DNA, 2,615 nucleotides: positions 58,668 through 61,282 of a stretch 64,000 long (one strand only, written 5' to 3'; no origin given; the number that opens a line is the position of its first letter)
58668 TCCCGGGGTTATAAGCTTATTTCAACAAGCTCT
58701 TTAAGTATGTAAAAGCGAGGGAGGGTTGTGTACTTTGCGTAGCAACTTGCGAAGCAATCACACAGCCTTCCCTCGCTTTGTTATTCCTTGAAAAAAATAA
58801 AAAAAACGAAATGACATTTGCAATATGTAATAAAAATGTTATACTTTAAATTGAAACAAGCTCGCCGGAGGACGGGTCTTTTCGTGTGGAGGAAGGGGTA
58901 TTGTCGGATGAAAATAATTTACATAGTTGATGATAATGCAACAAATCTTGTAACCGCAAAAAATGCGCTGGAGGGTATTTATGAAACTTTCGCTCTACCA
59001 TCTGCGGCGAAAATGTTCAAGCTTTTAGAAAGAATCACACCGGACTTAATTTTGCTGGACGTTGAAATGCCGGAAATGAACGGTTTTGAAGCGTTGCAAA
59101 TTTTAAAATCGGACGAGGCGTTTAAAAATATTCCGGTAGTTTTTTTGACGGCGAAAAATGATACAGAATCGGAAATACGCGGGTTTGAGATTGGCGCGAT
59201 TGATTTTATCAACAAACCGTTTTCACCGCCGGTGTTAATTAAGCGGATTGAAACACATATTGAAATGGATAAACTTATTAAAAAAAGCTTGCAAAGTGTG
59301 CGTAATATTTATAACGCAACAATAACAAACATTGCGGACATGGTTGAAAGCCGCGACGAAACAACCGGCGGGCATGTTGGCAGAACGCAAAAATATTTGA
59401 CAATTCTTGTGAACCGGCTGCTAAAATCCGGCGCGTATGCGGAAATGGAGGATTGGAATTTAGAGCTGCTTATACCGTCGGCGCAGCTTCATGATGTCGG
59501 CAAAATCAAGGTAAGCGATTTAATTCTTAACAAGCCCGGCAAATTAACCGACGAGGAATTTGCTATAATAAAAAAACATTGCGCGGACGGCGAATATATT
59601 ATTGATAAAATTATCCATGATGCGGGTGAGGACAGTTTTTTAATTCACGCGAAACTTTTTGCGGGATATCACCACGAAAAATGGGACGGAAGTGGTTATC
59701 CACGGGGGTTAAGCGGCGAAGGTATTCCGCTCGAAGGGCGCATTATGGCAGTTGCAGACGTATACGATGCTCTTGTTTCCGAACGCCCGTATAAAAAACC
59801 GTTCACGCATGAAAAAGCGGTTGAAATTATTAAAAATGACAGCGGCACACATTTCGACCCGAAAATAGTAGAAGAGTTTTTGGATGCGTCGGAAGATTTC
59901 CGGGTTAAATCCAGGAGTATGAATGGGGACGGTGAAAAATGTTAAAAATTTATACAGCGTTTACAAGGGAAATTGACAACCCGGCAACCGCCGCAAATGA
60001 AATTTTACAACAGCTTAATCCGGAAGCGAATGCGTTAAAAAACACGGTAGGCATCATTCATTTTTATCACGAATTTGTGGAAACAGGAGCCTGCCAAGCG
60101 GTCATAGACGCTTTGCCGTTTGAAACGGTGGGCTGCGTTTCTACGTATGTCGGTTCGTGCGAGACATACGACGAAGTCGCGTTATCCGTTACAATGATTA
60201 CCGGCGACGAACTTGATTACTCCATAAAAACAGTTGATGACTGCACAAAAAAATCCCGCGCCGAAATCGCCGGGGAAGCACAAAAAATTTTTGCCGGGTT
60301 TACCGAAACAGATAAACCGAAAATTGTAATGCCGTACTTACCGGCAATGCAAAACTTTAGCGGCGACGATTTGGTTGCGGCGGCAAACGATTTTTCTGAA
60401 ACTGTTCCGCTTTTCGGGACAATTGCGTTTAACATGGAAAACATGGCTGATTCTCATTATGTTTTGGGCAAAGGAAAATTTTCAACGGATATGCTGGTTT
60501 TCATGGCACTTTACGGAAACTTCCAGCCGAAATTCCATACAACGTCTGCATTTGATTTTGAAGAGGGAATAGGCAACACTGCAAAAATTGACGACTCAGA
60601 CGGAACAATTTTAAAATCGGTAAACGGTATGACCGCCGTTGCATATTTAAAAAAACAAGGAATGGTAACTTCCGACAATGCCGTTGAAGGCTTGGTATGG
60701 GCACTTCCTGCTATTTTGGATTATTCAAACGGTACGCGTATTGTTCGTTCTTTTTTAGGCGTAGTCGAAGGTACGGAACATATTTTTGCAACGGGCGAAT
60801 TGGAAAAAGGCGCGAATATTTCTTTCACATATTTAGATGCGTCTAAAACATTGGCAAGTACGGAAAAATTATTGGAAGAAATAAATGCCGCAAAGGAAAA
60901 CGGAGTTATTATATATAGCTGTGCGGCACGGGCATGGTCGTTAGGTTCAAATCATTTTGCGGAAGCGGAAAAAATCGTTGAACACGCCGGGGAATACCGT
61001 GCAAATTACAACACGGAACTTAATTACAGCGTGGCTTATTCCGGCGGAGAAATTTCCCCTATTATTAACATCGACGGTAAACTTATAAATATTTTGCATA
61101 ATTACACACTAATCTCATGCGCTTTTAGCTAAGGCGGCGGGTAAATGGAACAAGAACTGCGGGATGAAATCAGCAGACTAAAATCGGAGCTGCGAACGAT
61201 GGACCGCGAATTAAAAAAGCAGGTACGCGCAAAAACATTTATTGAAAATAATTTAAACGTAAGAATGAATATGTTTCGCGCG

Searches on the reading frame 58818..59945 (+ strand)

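Call 89: search_protein_families(library=pfam, proteins=[window:58818-59945:+], max_evalue=0.00001)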
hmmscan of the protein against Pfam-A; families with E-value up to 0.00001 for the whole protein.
window:58818-59945:+ (375 aa): 3 families
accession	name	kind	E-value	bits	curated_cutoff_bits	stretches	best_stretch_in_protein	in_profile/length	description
PF13487.12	HD_5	-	7e-32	111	27.2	1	174-350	5-170/170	HD domain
PF00072.30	Response_reg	-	1e-23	84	30.2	1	34-145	1-111/111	Response regulator receiver domain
PF01966.28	HD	-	4.6e-13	49.9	22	1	202-318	20-115/116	HD domain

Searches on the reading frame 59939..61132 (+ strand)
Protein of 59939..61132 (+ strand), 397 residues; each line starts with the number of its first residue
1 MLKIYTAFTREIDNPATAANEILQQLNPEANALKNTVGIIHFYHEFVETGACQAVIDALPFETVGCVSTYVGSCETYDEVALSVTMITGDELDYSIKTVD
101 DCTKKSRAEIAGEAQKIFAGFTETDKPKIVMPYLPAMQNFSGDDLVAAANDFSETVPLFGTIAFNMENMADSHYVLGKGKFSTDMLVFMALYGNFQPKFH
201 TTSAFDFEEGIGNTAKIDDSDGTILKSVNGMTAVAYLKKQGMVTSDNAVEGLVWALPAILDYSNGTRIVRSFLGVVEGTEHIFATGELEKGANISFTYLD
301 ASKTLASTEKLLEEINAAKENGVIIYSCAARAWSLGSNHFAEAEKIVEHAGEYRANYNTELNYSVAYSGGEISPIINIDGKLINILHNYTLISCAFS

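Call 89: search_protein_families(library=pfam, proteins=[window:59939-61132:+], max_evalue=0.00001)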
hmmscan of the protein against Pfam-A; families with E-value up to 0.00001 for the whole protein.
window:59939-61132:+ (397 aa): 2 families
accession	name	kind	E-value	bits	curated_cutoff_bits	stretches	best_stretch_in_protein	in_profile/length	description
PF10442.14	FIST_C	-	4.9e-12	46.6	28.5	1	253-374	21-131/131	FIST C domain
PF08495.15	FIST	-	1.3e-10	42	23.2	1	54-231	19-189/189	FIST N domain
